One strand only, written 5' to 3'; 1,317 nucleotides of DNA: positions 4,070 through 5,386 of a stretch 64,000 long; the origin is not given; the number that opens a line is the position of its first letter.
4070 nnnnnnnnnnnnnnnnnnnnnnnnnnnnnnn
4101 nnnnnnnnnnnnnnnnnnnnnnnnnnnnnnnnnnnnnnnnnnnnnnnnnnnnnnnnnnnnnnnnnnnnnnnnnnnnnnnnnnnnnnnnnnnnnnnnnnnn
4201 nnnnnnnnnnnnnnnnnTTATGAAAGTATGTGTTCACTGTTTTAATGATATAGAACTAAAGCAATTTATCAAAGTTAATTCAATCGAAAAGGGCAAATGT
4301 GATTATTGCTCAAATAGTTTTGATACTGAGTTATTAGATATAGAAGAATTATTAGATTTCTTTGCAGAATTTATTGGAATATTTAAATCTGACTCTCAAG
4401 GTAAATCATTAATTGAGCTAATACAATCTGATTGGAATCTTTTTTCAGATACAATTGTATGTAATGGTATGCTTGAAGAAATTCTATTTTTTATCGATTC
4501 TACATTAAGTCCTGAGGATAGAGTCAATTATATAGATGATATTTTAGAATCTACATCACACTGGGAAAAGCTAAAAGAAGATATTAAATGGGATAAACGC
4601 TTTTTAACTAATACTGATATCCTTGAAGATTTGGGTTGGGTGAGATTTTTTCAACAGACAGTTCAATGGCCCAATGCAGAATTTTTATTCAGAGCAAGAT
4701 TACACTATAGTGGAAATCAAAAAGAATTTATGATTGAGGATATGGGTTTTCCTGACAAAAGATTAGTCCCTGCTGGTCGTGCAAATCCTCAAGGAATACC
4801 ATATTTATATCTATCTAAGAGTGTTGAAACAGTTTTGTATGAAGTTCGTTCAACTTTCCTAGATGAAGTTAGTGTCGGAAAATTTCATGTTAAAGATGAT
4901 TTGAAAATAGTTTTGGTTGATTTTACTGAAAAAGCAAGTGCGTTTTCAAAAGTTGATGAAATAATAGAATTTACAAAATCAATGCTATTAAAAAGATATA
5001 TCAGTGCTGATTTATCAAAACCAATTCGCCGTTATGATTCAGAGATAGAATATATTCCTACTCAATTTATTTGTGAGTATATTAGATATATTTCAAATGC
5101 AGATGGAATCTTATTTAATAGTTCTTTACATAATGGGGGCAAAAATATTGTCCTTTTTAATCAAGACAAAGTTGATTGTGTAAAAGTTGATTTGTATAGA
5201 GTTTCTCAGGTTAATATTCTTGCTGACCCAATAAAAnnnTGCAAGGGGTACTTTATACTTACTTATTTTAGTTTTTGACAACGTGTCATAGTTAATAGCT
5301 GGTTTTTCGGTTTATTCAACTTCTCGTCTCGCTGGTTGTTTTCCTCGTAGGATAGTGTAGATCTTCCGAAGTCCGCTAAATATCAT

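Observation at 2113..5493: Low-GC three-gene island (PD-(D/E)xK nuclease-like / sce7725-Beta-like / Zn-ribbon-RES) between clpB and a DEAD-box helicase: candidate uncharacterised defence or abortive-infection module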

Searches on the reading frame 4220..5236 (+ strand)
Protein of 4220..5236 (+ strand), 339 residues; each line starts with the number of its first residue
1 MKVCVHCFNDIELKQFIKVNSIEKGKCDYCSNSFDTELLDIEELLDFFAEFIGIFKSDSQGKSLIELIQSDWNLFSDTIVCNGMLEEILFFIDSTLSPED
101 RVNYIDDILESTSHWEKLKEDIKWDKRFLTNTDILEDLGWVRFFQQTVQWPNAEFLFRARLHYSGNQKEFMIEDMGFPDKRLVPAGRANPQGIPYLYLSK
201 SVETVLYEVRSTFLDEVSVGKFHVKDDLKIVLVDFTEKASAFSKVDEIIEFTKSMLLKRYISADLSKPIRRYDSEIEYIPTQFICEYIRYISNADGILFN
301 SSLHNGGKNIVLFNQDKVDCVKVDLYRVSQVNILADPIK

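Call 3: search_protein_families(library=pfam, proteins=[window:4220-5236:+], max_evalue=1)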
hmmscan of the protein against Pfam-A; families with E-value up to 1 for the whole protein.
window:4220-5236:+ (339 aa): 4 families
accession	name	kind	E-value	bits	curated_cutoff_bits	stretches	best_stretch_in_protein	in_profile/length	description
PF08808.17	RES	-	1.5e-16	61.2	23.2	1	184-321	23-146/157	RES domain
PF18870.6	HEPN_RES_NTD1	-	0.0079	17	27.4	1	21-131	2-126/131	HEPN/RES N-terminal domain 1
PF05129.18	Zn_ribbon_Elf1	-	0.037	14.6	29.8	1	4-52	25-74/79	Transcription elongation factor Elf1 like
PF24759.1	C2HC_ASCIZ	-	0.081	13.4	25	1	24-37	1-14/25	ASCIZ third C2HC zinc finger domain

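Call 4: search_protein_families(library=ncbifam, proteins=[window:4220-5236:+], max_evalue=1)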
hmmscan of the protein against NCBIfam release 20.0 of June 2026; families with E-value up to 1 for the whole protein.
window:4220-5236:+ (339 aa): 0 families

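Call 5: search_protein_families(library=padloc, proteins=[window:4220-5236:+], max_evalue=1)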
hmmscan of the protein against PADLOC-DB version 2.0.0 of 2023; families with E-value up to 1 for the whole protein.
window:4220-5236:+ (339 aa): 0 families

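Call 6: search_protein_families(library=phrogs, proteins=[window:4220-5236:+], max_evalue=1)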
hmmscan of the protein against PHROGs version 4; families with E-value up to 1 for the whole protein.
window:4220-5236:+ (339 aa): 3 families
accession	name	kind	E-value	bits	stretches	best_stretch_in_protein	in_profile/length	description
phrog_1919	-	unknown function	0.025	15.7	1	19-37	11-29/105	-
phrog_15270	-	unknown function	0.029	15.3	1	225-260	43-78/137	-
phrog_18253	-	unknown function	0.94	10.9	0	231-247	8-24/51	-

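Call 20: find_homologous_proteins(query=window:4220-5236:+, max_evalue=0.001)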
Query window:4220-5236:+ (339 aa): 1317 proteins with E <= 0.001 among 3015 candidates; the best 120 are listed.
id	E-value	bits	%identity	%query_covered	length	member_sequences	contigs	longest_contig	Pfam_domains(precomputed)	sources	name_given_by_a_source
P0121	5.0e-225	764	100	100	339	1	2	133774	PF08808.18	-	-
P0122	9.6e-179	612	80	100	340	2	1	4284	PF08808.18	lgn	-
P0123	2.2e-160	552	71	99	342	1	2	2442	PF08808.18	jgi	jgi:hypothetical protein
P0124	3.0e-159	548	72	99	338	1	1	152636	PF08808.18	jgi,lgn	jgi:RES domain-containing protein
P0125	3.9e-159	547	70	99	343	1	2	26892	PF08808.18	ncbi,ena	-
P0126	8.9e-156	536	70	99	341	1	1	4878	PF08808.18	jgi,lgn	jgi:hypothetical protein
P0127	9.7e-152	523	69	100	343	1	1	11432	PF08808.18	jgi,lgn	jgi:hypothetical protein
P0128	1.8e-151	522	69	98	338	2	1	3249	PF08808.18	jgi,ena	-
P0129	2.0e-151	522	70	99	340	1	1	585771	PF08808.18,PF18870.7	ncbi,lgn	ncbi:MAG: RES domain-containing protein [Bacteroidales bacterium]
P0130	1.8e-150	519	68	100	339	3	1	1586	PF08808.18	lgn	-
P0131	1.3e-149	516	68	97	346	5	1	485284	PF08808.18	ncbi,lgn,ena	-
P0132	1.1e-148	513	69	98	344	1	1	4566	PF08808.18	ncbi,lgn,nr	ncbi:MAG: RES domain-containing protein [Candidatus Izemoplasmatales bacterium]|nr:RES domain-contai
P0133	2.8e-145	502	66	98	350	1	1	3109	PF08808.18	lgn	-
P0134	3.2e-144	498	68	100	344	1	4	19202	PF08808.18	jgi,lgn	-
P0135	1.1e-143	497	66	100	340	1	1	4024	PF08808.18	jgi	jgi:hypothetical protein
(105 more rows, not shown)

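Call 73: search_solved_structures(query=A3, max_evalue=1, show_alignments=2)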
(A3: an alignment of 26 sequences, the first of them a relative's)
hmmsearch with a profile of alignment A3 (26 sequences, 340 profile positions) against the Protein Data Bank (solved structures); distinct sequences matched with E-value up to 1: 3.
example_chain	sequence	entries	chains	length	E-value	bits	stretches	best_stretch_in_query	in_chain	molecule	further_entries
7smj_A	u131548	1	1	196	0.086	15.2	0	224-266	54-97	AI-designed TIM-barrel F2N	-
7mcc_A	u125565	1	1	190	0.13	14.6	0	224-266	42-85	AI-designed TIM-barrel F2C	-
6dwx_A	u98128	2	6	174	0.93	11.8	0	118-161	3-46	RNA-dependent RNA polymerase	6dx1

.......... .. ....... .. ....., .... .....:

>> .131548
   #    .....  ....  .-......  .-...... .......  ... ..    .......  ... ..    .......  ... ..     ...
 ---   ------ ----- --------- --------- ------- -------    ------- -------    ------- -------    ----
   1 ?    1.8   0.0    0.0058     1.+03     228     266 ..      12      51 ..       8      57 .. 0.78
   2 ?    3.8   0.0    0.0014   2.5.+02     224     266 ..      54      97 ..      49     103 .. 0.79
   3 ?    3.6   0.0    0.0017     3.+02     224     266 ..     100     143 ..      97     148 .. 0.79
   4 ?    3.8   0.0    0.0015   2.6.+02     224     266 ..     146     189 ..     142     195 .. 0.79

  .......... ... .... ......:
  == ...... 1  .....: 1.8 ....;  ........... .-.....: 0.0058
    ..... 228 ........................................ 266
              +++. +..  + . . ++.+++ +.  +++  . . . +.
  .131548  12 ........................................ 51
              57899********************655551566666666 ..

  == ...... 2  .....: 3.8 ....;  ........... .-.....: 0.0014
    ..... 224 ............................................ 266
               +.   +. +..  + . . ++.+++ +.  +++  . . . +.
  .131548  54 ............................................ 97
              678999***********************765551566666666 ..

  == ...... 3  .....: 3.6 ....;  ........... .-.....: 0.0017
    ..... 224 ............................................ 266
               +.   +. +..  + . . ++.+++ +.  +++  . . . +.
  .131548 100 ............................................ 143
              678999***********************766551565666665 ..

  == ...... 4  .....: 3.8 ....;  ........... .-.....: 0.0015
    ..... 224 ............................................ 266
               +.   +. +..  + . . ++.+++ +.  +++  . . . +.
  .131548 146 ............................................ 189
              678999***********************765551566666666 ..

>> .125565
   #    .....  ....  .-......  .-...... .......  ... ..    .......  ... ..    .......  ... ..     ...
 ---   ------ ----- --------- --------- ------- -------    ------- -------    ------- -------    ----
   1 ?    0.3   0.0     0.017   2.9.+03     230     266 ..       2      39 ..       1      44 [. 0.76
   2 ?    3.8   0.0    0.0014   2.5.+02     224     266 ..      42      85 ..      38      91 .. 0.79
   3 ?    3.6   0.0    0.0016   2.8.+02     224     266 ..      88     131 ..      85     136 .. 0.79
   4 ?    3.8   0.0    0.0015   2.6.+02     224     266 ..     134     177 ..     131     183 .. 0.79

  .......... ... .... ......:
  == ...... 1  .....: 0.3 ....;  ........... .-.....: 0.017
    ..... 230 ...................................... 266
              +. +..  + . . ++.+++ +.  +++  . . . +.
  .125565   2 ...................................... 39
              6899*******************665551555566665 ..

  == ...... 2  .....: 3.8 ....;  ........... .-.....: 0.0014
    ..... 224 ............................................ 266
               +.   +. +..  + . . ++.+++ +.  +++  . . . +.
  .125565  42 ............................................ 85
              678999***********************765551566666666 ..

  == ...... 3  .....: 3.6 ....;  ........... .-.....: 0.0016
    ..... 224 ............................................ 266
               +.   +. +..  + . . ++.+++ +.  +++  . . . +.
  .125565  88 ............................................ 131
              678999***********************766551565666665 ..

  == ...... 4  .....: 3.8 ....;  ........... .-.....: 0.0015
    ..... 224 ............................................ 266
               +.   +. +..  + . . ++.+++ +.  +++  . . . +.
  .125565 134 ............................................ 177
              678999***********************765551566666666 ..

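Call 93: search_dna_similar(query=window:4220-5236:+, collection=plasmids, mode=protein, max_evalue=0.001, max_rows=40, rows=spread)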
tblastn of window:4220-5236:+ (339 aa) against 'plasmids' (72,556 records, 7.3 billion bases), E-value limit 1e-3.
Records with a match: 278; places in all: 280; records where one place covers at least 80% of the query: 85.
Best place of each record, by identity: <60% 278.
By first word of the organism name: Escherichia 63; Klebsiella 46; Shigella 29; Enterobacter 26; Citrobacter 13; Salmonella 12; Serratia 9; Rhizobium 8; Bacillus 7; Agrobacterium 7; and 34 more.
By predicted mobility (MOB-suite, as given by PLSDB): conjugative 189; non-mobilizable 51; mobilizable 38.
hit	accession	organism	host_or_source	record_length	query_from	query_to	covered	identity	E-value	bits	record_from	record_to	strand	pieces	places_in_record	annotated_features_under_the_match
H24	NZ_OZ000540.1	Shinella sp. WSC3-e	-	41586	4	337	99%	30.8%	4e-35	142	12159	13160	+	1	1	RES family NAD+ phosphorylase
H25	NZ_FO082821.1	Pseudorhizobium banfieldiae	-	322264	2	333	98%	28.7%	2e-34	140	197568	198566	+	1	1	RES family NAD+ phosphorylase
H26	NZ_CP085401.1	Bacillus tropicus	single cell,soil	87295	4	317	93%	28.8%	4e-18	93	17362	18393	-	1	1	RES domain-containing protein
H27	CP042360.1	Rahnella aquatilis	hyacinth,plant,hyacinth bulb, basal ...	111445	3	315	92%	24.3%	6e-7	59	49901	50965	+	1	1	RES domain-containing protein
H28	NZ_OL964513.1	Enterobacter cloacae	-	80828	2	333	98%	22.5%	3e-6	57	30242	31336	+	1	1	RES family NAD+ phosphorylase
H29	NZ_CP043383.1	Enterobacter hormaechei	Homo sapiens,pure culture,blood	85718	2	333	98%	22.5%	3e-6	57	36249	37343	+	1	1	RES family NAD+ phosphorylase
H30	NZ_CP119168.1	Citrobacter freundii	Homo sapiens,bacterial culture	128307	2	333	98%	22.5%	3e-6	57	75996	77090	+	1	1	RES family NAD+ phosphorylase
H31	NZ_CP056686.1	Klebsiella grimontii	culture,Wastewater influent sample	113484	2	333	98%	22.3%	1e-5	54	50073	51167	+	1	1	RES family NAD+ phosphorylase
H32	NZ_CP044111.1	Klebsiella michiganensis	Homo sapiens,clinical isolate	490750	2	333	98%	22.3%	1e-5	54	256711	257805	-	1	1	RES family NAD+ phosphorylase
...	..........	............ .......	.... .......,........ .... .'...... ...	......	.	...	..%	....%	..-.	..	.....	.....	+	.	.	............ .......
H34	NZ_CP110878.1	Enterobacter kobei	-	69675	2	315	93%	22.5%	5e-5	53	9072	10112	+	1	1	RES family NAD+ phosphorylase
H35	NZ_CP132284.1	Citrobacter youngae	whole organism,sewage sludge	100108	2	315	93%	22.5%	5e-5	53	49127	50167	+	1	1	RES family NAD+ phosphorylase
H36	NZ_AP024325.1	Caballeronia sp. NK8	-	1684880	1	320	94%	21.4%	3e-7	60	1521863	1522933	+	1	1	none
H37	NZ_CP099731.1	Pantoea agglomerans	cell culture,Rotten Potato Tubers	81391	104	318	63%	27.6%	7e-6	56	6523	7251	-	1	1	RES domain-containing protein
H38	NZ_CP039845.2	Acetobacter pasteurianus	whole organism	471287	115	315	59%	29.0%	5e-11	71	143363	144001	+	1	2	RES family NAD+ phosphorylase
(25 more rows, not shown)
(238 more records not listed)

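Call 95: get_annotated_region(hit=H28, flank=3500)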
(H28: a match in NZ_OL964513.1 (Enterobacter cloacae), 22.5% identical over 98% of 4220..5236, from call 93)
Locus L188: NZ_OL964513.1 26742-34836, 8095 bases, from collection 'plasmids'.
description: Enterobacter cloacae strain CHS4.3 plasmid pCHS4.3-1, complete sequence
organism: Enterobacter cloacae (NCBI taxid 550)
taxonomy: Bacteria; Pseudomonadota; Gammaproteobacteria; Enterobacterales; Enterobacteriaceae; Enterobacter; Enterobacter cloacae
host: -; source: -; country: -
typing (MOB-suite, as given by PLSDB): mobilizable; replicon rep_cluster_2183; relaxase MOBF
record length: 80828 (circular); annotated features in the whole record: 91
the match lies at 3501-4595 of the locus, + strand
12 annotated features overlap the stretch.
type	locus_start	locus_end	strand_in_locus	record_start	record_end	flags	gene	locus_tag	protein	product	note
CDS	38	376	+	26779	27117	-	-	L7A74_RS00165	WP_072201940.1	hypothetical protein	-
CDS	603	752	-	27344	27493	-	-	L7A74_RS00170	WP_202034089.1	hypothetical protein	-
CDS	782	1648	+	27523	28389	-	-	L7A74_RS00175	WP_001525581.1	AAA family ATPase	-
CDS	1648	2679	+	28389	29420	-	-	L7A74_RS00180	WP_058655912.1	ParB/RepB/Spo0J family partition protein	GO:0007059 - chromosome segregation [Evidence IEA]; GO:0000910 - cytokinesis [Evidence IEA]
CDS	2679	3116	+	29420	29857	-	-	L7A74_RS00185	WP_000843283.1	hypothetical protein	-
CDS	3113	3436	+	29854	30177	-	-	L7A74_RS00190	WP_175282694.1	hypothetical protein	-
CDS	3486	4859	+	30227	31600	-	-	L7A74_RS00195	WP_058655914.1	RES family NAD+ phosphorylase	-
CDS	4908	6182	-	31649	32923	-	-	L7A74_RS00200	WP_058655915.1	Y-family DNA polymerase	-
CDS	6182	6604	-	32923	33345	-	umuD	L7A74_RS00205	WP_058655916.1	translesion error-prone DNA polymerase V autoproteolytic subunit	-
CDS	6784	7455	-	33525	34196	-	-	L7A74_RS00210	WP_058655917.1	SOS response-associated peptidase family protein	GO:0006974 - DNA damage response [Evidence IEA]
CDS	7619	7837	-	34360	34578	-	-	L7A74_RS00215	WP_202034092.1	hypothetical protein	-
CDS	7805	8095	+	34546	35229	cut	-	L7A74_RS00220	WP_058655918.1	DNA methylase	-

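Call 96: get_annotated_region(hit=H26, flank=3500)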
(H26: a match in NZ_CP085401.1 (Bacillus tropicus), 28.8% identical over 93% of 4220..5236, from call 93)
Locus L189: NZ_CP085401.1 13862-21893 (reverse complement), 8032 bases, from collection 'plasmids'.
description: Bacillus tropicus strain CK18 plasmid unnamed2, complete sequence
organism: Bacillus tropicus (NCBI taxid 2026188)
taxonomy: Bacteria; Bacillota; Bacilli; Bacillales; Bacillaceae; Bacillus; Bacillus tropicus
host: -; source: single cell,soil; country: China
typing (MOB-suite, as given by PLSDB): non-mobilizable; replicon rep_cluster_1698
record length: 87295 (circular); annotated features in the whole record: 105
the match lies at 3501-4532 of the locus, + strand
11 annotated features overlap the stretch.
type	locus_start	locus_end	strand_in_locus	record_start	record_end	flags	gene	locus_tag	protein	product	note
CDS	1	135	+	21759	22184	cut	-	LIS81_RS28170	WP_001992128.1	hypothetical protein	-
CDS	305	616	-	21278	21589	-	-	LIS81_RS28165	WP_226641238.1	hypothetical protein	-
CDS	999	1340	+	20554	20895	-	-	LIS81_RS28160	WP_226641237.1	hypothetical protein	-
CDS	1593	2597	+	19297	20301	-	-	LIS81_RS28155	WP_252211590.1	endonuclease/exonuclease/phosphatase family protein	-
CDS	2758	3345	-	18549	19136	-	-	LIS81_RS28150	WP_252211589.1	DUF3967 domain-containing protein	-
CDS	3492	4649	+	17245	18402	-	-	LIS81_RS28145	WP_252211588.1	RES domain-containing protein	-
CDS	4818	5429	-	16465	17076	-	-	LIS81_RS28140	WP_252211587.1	replication-relaxation family protein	-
CDS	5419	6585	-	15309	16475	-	-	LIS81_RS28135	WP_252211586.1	FtsK/SpoIIIE domain-containing protein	-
CDS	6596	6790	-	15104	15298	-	-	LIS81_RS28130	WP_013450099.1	hypothetical protein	-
CDS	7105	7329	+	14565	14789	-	-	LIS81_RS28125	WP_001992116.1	helix-turn-helix transcriptional regulator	-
CDS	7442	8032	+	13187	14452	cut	-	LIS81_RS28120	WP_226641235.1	Y-family DNA polymerase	-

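Call 97: get_annotated_region(hit=H27, flank=3500)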
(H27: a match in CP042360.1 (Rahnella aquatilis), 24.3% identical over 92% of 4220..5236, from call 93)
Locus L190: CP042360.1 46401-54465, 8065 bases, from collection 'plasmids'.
description: Rahnella aquatilis strain H145 plasmid unnamed3, complete sequence
organism: Rahnella aquatilis (NCBI taxid 34038)
taxonomy: Bacteria; Pseudomonadota; Gammaproteobacteria; Enterobacterales; Yersiniaceae; Rahnella; Rahnella aquatilis
host: -; source: hyacinth,plant,hyacinth bulb, basal plate; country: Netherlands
typing (MOB-suite, as given by PLSDB): non-mobilizable; mating-pair formation MPF_F
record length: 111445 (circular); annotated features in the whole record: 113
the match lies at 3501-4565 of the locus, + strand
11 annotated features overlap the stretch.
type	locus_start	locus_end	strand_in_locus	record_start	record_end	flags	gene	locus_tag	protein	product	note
CDS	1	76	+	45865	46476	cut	-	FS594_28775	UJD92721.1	hypothetical protein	-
CDS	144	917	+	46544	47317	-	-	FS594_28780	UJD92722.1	phage integrase family protein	-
CDS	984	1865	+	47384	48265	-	-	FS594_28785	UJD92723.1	hypothetical protein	-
CDS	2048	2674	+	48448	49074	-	-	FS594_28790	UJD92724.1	serine recombinase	-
CDS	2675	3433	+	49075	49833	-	-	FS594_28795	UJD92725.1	conjugal transfer protein TraX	-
CDS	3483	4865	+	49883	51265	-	-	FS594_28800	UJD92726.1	RES domain-containing protein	-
CDS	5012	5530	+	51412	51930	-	-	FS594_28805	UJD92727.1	hypothetical protein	-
CDS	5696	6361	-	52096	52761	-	-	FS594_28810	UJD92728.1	hypothetical protein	-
CDS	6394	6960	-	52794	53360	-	-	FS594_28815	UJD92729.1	hypothetical protein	-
CDS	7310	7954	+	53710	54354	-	-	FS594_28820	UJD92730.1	DNA-binding protein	-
CDS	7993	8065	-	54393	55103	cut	-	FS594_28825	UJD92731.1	RES domain-containing protein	-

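Call 98: search_protein_families(library=pfam, proteins=[L188:3486-4856:+, L189:3492-4646:+, L190:3483-4862:+], max_evalue=0.01)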
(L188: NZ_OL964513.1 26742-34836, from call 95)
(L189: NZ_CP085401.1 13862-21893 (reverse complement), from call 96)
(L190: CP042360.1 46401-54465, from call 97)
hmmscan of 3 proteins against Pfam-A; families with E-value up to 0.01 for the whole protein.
L188:3486-4856:+ (457 aa): 2 families
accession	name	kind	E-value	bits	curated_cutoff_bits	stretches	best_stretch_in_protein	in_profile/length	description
PF08808.17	RES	-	6.5e-14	52.7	23.2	1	200-351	17-137/157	RES domain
PF18870.6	HEPN_RES_NTD1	-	0.0011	19.7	27.4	1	29-150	5-128/131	HEPN/RES N-terminal domain 1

L189:3492-4646:+ (385 aa): 2 families
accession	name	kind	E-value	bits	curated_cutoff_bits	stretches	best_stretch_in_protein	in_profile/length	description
PF08808.17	RES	-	2.2e-16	60.7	23.2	1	187-347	2-140/157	RES domain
PF18870.6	HEPN_RES_NTD1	-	3.1e-08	34.5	27.4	1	25-156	6-127/131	HEPN/RES N-terminal domain 1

L190:3483-4862:+ (460 aa): 2 families
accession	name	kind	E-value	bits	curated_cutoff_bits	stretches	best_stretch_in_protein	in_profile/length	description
PF08808.17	RES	-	1.9e-12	47.9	23.2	1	182-360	2-137/157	RES domain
PF18870.6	HEPN_RES_NTD1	-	7.4e-06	26.8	27.4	1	28-150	5-128/131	HEPN/RES N-terminal domain 1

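Call 101: search_protein_families(library=padloc, proteins=[L188:3486-4856:+], max_evalue=0.01)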
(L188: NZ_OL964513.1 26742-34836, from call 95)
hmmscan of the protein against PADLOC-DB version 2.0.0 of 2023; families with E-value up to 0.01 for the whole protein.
L188:3486-4856:+ (457 aa): 0 families

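Call 102: search_protein_families(library=ncbifam, proteins=[L188:3486-4856:+], max_evalue=0.01)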
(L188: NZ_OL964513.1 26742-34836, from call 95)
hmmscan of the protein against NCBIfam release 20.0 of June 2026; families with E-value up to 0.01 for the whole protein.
L188:3486-4856:+ (457 aa): 0 families
